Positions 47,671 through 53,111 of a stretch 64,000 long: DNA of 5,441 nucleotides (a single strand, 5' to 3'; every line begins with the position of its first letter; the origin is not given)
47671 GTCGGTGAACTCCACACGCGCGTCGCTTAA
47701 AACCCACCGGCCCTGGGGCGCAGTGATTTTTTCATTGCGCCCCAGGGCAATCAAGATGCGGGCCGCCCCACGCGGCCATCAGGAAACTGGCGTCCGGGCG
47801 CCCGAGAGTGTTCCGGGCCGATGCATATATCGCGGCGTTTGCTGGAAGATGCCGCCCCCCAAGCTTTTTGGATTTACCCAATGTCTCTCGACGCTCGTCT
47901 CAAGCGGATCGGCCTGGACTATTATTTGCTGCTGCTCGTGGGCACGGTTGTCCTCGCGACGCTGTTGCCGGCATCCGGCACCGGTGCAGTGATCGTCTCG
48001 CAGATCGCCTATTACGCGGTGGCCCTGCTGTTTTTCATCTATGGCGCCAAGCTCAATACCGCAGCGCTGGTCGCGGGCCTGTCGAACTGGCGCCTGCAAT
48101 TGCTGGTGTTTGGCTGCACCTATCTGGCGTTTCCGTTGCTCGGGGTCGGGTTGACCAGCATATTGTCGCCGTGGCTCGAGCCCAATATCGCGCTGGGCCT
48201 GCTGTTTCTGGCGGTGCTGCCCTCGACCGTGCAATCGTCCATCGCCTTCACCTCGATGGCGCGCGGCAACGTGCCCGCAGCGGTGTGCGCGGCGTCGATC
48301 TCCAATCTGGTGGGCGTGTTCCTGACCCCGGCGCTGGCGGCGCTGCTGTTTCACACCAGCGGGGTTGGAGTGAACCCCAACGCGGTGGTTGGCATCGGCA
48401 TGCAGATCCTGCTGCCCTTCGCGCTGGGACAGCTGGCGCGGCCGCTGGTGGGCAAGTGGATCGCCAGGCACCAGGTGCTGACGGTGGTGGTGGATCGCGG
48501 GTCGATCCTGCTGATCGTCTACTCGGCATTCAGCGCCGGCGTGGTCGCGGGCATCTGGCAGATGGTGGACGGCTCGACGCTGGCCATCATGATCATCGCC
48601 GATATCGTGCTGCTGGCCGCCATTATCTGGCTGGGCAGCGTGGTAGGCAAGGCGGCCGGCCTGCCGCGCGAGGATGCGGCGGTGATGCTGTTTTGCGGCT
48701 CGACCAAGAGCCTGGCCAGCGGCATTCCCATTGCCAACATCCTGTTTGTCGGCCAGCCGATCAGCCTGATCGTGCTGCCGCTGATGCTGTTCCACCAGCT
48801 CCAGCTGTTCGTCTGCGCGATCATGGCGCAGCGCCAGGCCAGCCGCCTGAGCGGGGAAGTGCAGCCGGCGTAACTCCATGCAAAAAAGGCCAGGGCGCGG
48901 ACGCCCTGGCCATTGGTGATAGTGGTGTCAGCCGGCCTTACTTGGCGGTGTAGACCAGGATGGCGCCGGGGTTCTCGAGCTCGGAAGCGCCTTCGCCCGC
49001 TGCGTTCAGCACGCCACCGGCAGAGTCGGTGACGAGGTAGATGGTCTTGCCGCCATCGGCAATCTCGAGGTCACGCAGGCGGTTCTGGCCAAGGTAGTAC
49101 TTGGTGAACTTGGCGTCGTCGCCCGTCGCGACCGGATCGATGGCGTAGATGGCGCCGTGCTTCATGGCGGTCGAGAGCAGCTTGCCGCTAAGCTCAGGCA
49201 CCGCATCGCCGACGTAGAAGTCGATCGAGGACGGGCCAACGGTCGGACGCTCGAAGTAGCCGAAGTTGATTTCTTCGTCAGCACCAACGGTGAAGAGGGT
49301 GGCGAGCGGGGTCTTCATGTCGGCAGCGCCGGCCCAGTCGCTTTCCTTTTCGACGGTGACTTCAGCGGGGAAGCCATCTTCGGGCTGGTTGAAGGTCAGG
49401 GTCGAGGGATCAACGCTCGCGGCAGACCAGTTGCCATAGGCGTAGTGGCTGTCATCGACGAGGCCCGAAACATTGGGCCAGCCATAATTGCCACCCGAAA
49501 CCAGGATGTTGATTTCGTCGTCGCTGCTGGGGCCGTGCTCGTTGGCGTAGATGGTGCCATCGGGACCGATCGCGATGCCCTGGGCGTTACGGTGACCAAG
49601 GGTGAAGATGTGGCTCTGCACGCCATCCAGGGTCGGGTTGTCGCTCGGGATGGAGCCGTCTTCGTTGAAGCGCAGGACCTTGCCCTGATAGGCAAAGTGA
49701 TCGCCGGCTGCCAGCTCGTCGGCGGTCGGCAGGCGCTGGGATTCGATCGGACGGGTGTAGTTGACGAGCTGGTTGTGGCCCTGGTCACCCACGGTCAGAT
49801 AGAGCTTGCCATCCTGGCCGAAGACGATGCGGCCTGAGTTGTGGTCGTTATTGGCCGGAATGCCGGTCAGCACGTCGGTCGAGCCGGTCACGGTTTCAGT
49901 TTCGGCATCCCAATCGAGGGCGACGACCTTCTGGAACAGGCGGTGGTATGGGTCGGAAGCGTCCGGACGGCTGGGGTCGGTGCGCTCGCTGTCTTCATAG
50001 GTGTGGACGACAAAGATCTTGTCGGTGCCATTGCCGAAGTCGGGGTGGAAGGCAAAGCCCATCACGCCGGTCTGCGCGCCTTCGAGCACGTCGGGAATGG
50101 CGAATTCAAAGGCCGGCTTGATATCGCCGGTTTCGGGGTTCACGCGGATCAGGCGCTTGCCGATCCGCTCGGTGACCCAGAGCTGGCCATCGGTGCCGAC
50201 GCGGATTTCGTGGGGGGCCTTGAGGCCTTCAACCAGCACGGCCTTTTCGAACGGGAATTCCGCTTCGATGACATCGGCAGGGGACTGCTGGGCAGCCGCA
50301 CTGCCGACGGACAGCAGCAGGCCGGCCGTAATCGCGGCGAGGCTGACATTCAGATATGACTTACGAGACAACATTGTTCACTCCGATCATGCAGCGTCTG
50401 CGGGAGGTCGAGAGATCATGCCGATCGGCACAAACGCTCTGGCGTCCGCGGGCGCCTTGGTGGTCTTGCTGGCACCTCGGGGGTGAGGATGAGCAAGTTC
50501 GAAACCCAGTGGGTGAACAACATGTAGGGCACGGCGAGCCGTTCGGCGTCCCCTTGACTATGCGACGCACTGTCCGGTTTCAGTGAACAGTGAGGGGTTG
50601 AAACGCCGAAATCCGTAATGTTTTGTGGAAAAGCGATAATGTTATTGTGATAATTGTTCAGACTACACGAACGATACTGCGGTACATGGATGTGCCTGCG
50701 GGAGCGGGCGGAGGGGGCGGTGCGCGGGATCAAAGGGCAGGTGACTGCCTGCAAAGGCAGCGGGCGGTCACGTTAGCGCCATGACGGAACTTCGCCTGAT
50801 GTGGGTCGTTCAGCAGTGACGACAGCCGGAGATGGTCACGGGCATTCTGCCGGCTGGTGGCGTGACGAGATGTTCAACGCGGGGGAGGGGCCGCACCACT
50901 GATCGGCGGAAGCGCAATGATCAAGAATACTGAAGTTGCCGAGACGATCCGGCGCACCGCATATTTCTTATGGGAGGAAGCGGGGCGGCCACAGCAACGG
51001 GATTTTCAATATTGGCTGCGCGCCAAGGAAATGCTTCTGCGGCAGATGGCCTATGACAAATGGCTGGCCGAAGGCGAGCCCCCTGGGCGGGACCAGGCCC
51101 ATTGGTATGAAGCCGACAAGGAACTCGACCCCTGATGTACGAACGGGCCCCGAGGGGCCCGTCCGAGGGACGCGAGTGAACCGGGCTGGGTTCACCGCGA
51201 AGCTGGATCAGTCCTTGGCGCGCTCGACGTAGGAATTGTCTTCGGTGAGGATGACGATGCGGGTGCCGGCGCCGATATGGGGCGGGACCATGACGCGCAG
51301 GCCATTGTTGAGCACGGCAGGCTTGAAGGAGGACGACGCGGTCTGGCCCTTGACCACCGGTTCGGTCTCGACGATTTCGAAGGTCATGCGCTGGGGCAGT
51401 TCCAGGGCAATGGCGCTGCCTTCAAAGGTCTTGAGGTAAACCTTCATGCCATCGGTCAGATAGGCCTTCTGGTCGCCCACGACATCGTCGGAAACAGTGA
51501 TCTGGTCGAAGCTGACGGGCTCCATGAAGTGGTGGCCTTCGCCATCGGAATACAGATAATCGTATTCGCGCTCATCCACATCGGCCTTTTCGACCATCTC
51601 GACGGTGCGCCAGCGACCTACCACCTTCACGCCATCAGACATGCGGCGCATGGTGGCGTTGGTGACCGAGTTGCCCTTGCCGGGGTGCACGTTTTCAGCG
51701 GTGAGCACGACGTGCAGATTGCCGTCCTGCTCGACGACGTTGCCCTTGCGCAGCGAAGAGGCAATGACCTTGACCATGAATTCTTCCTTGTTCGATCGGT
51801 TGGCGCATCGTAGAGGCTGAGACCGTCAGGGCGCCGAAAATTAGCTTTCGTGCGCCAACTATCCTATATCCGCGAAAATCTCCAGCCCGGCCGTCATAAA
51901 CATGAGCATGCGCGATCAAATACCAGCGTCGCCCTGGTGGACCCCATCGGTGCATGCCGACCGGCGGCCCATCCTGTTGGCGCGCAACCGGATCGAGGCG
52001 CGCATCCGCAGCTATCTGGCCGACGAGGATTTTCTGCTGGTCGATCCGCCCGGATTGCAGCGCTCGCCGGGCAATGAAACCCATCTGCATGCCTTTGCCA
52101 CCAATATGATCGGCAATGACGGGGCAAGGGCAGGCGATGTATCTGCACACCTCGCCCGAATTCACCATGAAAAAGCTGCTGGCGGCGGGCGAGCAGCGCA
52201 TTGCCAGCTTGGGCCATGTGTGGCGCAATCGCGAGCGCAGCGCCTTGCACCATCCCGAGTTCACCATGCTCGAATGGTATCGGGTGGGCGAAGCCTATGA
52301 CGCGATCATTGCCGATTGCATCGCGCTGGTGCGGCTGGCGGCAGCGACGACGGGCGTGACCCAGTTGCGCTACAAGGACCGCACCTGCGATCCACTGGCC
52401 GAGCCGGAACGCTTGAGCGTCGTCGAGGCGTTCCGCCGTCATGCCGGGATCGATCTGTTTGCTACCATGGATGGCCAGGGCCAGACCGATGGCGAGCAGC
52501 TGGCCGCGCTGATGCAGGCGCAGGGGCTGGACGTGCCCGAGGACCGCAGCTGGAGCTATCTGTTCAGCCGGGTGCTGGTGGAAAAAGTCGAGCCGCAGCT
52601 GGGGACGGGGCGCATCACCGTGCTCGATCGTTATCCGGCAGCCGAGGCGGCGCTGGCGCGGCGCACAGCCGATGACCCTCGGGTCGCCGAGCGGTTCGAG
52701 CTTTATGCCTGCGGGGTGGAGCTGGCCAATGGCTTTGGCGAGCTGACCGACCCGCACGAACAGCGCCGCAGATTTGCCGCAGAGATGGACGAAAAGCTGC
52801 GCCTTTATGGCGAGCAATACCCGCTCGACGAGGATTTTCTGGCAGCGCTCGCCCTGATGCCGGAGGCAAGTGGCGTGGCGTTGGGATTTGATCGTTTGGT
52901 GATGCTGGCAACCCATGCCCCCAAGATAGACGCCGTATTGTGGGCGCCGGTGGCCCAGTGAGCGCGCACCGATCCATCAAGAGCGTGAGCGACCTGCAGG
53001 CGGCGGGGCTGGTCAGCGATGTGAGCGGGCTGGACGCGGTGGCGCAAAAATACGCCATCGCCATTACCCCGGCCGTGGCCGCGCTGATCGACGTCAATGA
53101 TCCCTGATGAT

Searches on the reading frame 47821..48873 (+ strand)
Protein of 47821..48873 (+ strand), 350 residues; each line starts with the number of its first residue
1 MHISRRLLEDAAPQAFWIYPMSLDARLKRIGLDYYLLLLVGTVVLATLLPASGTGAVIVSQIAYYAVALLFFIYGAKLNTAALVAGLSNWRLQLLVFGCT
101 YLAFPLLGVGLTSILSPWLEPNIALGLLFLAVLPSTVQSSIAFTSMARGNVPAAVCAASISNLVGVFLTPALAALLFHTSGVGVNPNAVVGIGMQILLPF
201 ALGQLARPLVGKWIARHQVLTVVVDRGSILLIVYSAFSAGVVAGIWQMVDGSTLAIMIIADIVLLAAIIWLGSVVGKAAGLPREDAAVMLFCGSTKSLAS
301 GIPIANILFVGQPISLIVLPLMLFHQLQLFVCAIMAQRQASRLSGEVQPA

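Call 57: search_protein_families(library=pfam, proteins=[window:47821-48873:+], max_evalue=0.00001)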
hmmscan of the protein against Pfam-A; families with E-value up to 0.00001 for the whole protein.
window:47821-48873:+ (350 aa): 2 families
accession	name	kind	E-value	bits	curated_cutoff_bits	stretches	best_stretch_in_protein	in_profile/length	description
PF13593.11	SBF_like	-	1e-91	307.9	25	1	33-339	1-311/313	SBF-like CPA transporter family (DUF4137)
PF01758.21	SBF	-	2.7e-11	44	24.3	1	67-235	4-176/191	Sodium Bile acid symporter family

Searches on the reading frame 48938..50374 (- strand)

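Call 78: search_protein_families(library=pfam, proteins=[window:48938-50374:-], max_evalue=0.0001)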
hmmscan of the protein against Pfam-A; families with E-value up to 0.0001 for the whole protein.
window:48938-50374:- (478 aa): 1 family
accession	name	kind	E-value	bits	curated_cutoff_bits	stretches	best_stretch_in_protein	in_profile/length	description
PF07995.17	GSDH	-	4.4e-57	194.3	25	2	51-303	1-223/332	Glucose / Sorbosone dehydrogenase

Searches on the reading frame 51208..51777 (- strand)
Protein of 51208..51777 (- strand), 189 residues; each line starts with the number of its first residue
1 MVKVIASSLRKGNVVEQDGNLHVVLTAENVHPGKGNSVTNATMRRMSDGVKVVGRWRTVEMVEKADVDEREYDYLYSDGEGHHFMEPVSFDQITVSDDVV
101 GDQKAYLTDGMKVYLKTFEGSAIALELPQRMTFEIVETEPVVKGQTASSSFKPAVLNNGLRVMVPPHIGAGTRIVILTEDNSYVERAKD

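Call 78: search_protein_families(library=pfam, proteins=[window:51208-51777:-], max_evalue=0.0001)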
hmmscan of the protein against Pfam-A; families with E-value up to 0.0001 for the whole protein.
window:51208-51777:- (189 aa): 3 families
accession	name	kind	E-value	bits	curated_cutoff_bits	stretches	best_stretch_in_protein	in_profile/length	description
PF09285.17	Elong-fact-P_C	-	9.9e-23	80.1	25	1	132-186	2-56/56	Elongation factor P, C-terminal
PF01132.26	EFP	-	6.2e-18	65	27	1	70-123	1-54/54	Elongation factor P (EF-P) OB domain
PF08207.18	EFP_N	-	2.1e-14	53.7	23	1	6-62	2-58/58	Elongation factor P (EF-P) KOW-like domain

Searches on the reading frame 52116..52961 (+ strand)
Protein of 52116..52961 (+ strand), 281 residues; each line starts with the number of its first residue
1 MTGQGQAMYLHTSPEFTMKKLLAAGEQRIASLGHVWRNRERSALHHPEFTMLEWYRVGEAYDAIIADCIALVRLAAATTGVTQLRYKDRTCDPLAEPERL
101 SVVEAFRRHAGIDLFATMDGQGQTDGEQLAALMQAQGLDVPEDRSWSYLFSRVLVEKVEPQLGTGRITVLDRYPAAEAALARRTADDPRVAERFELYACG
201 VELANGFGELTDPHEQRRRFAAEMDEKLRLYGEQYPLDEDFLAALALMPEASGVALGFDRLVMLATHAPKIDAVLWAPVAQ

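Call 78: search_protein_families(library=pfam, proteins=[window:52116-52961:+], max_evalue=0.0001)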
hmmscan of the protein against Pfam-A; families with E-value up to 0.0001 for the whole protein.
window:52116-52961:+ (281 aa): 1 family
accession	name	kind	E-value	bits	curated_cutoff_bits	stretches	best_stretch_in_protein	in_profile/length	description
PF00152.25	tRNA-synt_2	-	8.9e-29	101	25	1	7-277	71-304/308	tRNA synthetases class II (D, K and N)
